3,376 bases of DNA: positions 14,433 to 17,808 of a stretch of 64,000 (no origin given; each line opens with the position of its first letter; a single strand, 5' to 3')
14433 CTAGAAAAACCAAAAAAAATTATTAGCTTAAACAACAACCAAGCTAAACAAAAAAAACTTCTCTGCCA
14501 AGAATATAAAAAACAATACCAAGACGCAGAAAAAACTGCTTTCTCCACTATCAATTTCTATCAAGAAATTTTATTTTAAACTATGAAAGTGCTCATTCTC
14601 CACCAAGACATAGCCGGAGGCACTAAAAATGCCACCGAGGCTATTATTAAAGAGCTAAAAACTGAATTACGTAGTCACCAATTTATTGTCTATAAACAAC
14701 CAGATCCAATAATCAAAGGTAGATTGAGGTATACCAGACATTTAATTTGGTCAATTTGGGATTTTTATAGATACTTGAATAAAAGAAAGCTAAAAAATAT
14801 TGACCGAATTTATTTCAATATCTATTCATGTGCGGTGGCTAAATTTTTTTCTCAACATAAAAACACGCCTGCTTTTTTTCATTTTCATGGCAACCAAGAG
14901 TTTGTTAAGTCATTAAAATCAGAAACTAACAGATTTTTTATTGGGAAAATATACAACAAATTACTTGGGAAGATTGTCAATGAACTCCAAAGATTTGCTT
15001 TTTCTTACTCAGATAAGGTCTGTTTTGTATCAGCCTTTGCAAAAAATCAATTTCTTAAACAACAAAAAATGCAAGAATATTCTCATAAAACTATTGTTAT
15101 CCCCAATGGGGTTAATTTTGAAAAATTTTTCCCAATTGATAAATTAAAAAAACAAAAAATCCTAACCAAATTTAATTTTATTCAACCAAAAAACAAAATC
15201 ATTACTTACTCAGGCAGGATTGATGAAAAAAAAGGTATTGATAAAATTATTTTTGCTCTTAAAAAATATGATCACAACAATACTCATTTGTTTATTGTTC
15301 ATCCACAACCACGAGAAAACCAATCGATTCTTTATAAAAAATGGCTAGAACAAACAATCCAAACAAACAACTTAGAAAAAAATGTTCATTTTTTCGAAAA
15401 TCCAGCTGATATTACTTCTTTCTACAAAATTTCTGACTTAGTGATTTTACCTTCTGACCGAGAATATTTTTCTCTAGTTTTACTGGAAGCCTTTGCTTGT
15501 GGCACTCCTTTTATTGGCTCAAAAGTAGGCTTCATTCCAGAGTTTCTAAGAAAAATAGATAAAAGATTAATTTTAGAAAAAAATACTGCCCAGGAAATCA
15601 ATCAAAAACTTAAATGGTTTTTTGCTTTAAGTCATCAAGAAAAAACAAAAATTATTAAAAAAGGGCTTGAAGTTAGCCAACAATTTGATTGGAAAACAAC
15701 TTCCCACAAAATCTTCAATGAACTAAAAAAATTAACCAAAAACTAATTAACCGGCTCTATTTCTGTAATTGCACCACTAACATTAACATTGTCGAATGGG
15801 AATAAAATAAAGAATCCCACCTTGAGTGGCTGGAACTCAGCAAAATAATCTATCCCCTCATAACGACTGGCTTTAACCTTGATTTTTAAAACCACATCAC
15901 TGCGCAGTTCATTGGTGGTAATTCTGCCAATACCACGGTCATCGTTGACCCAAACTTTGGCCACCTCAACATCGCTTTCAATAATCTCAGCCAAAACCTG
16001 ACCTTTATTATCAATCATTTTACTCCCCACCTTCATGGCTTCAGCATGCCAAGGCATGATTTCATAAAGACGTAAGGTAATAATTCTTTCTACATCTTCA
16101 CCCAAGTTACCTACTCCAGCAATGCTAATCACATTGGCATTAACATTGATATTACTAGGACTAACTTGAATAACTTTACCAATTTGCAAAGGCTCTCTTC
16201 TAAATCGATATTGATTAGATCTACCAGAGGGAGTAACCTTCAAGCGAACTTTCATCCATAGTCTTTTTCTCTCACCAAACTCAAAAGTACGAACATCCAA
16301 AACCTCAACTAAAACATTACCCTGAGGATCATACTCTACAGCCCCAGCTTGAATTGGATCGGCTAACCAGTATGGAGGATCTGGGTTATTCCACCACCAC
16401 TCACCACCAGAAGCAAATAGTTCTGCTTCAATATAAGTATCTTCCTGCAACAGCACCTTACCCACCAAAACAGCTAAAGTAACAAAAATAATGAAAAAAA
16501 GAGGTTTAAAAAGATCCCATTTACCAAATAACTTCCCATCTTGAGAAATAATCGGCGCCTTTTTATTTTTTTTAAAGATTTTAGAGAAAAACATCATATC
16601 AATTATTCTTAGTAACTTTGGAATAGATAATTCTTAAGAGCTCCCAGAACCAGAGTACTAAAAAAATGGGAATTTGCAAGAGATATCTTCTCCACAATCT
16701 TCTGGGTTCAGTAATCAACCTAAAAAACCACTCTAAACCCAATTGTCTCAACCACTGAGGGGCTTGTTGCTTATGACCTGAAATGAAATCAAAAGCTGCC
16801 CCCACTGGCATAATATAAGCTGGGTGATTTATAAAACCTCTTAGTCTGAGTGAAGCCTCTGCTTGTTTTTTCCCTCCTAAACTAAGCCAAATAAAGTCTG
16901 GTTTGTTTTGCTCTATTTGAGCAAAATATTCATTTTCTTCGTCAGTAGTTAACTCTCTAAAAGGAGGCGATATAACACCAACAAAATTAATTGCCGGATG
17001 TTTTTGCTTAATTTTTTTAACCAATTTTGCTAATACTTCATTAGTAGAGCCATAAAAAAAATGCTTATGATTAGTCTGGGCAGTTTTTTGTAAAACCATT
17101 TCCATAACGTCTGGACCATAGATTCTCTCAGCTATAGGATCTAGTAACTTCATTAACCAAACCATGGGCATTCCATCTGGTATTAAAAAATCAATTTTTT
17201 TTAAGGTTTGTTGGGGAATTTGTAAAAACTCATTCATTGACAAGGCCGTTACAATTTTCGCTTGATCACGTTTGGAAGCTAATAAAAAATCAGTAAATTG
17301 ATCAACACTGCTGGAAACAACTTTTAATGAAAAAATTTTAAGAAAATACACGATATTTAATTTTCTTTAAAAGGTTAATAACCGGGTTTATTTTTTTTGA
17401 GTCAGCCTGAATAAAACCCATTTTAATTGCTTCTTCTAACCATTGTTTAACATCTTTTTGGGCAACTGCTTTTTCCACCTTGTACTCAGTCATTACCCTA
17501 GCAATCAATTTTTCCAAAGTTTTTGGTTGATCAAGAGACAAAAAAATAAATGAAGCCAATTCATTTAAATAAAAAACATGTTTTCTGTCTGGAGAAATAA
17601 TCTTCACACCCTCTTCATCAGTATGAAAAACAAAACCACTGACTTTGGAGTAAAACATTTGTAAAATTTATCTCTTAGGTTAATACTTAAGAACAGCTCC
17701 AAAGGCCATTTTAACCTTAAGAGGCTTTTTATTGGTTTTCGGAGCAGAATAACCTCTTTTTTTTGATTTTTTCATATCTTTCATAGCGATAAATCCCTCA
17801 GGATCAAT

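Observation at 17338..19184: QueC-like PP-loop ATPase, PqqD-like RRE protein, S24/S26 peptidase domain and a 43-codon ORF embedded in a glycan locus: candidate peptide-modification (RiPP-like) or novel glycan-amidation module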

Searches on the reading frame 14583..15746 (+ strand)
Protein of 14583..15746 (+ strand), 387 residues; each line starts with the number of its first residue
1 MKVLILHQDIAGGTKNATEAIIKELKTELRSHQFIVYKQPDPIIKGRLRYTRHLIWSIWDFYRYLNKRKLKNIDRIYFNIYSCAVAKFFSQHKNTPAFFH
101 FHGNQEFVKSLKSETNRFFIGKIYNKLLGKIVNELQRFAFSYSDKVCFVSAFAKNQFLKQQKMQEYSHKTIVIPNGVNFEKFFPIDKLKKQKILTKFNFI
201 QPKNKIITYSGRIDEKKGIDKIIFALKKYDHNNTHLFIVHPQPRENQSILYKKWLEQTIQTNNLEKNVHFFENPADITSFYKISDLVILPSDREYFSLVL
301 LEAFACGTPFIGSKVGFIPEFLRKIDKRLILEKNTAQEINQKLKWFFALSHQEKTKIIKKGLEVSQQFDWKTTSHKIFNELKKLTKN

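Call 81: search_protein_families(library=pfam, proteins=[window:14583-15746:+], max_evalue=0.0001)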
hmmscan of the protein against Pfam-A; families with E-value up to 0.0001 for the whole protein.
window:14583-15746:+ (387 aa): 4 families
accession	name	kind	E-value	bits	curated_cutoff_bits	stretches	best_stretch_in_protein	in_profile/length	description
PF00534.26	Glycos_transf_1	-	2.1e-29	102.7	26.4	1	196-360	7-168/172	Glycosyl transferases group 1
PF13692.12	Glyco_trans_1_4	-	7.8e-20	72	27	1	205-344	2-137/142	Glycosyl transferases group 1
PF13439.12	Glyco_transf_4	-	2.4e-09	37.9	28.5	1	50-180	53-169/170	Glycosyltransferase Family 4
PF20706.3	GT4-conflict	-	1.2e-07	31.5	26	1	201-324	194-322/385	Family 4 Glycosyltransferase in conflict systems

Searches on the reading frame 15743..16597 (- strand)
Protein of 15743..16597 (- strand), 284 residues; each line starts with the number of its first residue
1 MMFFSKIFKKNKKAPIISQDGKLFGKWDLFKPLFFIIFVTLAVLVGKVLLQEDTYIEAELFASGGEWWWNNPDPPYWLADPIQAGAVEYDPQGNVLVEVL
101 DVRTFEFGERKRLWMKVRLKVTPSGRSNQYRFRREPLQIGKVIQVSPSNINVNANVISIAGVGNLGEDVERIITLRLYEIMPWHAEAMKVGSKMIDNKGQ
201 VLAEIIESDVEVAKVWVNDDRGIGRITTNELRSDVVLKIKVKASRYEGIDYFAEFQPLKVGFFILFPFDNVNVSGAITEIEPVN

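Call 3: search_protein_families(library=pfam, proteins=[window:15743-16597:-], max_evalue=0.1)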
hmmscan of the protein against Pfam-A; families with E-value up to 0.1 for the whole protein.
window:15743-16597:- (284 aa): 1 family
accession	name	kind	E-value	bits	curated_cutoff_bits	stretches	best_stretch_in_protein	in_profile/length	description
PF14221.11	DUF4330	-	3.3e-08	34.3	27.6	1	169-280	53-166/167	Domain of unknown function (DUF4330)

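Call 4: search_protein_families(library=ncbifam, proteins=[window:15743-16597:-], max_evalue=0.1)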
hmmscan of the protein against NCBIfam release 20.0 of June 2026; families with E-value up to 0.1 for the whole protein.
window:15743-16597:- (284 aa): 0 families

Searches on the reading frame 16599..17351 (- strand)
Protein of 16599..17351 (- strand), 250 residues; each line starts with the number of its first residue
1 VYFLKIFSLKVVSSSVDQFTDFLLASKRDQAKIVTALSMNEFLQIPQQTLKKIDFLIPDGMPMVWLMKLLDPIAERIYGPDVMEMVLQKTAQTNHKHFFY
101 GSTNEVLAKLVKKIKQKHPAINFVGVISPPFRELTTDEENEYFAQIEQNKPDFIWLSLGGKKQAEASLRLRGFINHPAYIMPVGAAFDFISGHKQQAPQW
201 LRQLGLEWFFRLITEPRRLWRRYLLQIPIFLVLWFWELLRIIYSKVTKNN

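Call 3: search_protein_families(library=pfam, proteins=[window:16599-17351:-], max_evalue=0.1)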
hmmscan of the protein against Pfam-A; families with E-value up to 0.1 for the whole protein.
window:16599-17351:- (250 aa): 2 families
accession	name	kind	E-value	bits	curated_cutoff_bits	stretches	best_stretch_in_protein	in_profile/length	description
PF03808.19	Glyco_tran_WecG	-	7.3e-53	179.3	27.4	1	54-223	2-168/168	Glycosyl transferase WecG/TagA/CpsF family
PF02952.23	Fucose_iso_C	-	0.03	14.4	29.3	1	19-113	52-134/143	L-fucose isomerase, C-terminal domain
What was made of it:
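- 16599..17351 (-): WecG/TagA-family glycosyltransferase. Its start overlaps the PqqD stop by 14 nt, so it is in the same operon and links the cassette to glycan synthesis. PF03808 E=7e-53 (call 3).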

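Call 4: search_protein_families(library=ncbifam, proteins=[window:16599-17351:-], max_evalue=0.1)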
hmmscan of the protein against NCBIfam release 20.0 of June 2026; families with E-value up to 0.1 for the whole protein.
window:16599-17351:- (250 aa): 4 families
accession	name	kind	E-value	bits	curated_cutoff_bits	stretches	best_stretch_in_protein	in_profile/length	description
TIGR00696.1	wecG_tagA_cpsF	superfamily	7.6e-43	146.3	69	1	51-226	4-176/178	WecB/TagA/CpsF family glycosyltransferase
NF041872.1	EPS_EpsA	equivalog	2.5e-31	109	500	1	53-237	73-257/265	exopolysaccharide biosynthesis glycosyltransferase EpsA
NF041710.1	UDPacetylman_taseTarA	equivalog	2.1e-28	99.4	350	1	23-232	32-238/247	N-acetylglucosaminyldiphosphoundecaprenol N-acetyl-beta-D-mannosaminyltransferase TarA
NF002980.1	PRK03692.1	equivalog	5.1e-22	78.5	323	1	14-224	15-227/240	lipopolysaccharide N-acetylmannosaminouronosyltransferase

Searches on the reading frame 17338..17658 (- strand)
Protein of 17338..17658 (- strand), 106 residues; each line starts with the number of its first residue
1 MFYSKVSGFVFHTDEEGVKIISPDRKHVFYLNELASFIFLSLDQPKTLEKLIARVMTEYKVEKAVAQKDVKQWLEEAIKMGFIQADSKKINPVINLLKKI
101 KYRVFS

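Call 3: search_protein_families(library=pfam, proteins=[window:17338-17658:-], max_evalue=0.1)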
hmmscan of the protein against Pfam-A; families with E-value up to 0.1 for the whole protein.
window:17338-17658:- (106 aa): 5 families
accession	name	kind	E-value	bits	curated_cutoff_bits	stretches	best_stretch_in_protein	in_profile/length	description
PF05402.18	PqqD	-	1.8e-13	51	23.4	1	20-83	4-67/67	Coenzyme PQQ synthesis protein D (PqqD)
PF16007.11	DUF4777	-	5.6e-07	30.1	34.4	1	39-85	13-59/66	Domain of unknown function (DUF4777)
PF22100.1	VtrA_C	-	0.065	13.9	27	0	54-105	26-77/87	VtrA C-terminal periplasmic domain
PF11033.13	ComJ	-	0.073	13.3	25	0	66-88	16-38/122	Competence protein J (ComJ)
PF06207.16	DUF1002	-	0.093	12.8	26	1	45-101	148-204/220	Protein of unknown function (DUF1002)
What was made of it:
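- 17338..17658 (-): Discrete PqqD-family RiPP recognition element (RRE), 106 aa. PF05402 E=1.8e-13 (call 3).
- Checked: PqqD, 17338-17658: PF05402, E=1.8e-13, 51 bits against a cutoff of 23.4 (call 3).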

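Call 4: search_protein_families(library=ncbifam, proteins=[window:17338-17658:-], max_evalue=0.1)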
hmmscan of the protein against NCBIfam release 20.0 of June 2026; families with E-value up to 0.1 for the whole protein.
window:17338-17658:- (106 aa): 11 families
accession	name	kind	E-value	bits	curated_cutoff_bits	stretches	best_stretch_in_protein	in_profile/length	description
NF033536.1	lasso_PqqD_Bac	exception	1.8e-06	28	80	1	21-84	24-87/88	lasso peptide biosynthesis PqqD family chaperone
TIGR04302.1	geo_PqqD_fam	equivalog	7.2e-06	26.4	100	1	30-84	48-101/102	GeoRSP system PqqD family peptide chaperone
NF033530.1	lasso_PqqD_Strm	exception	2.3e-05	24.5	70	1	15-76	10-71/78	lasso peptide biosynthesis PqqD family chaperone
TIGR04248.1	SCM_PqqD_rel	equivalog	8e-05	22.8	100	1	20-83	18-81/84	SynChlorMet cassette protein ScmD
TIGR03859.1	PQQ_PqqD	equivalog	0.00011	22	46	1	27-83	25-80/81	pyrroloquinoline quinone biosynthesis peptide chaperone PqqD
TIGR04353.1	PqqD_rel_X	equivalog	0.00013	22.8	35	1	28-84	15-74/74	HPr-rel-A system PqqD family peptide chaperone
NF050069.2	PqqD_rel_WgkC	exception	0.0006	19.7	110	1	11-77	14-80/103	PqqD family peptide maturation chaperone WgkC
NF052411.1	NOVE36WF_fam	equivalog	0.0051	16.4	230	1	47-101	104-157/214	NOVE36WF family terpene biosynthesis-related protein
NF002535.0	PRK02079.1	equivalog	0.014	15.2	101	1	30-84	37-90/92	pyrroloquinoline quinone biosynthesis peptide chaperone PqqD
NF006330.0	PRK08560.1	equivalog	0.037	13.1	220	1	38-100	207-267/342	tyrosine--tRNA ligase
NF010247.0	PRK13694.1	subfamily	0.092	12.5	94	0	47-99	13-61/83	hypothetical protein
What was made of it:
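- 17338..17658 (-): The best NCBIfam hit is the lasso peptide PqqD chaperone NF033536, E=1.8e-6 and below cutoff (call 4).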

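Call 6: search_protein_families(library=padloc, proteins=[window:17338-17658:-], max_evalue=0.1)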
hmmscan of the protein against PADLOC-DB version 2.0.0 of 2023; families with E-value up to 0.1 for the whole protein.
window:17338-17658:- (106 aa): 0 families
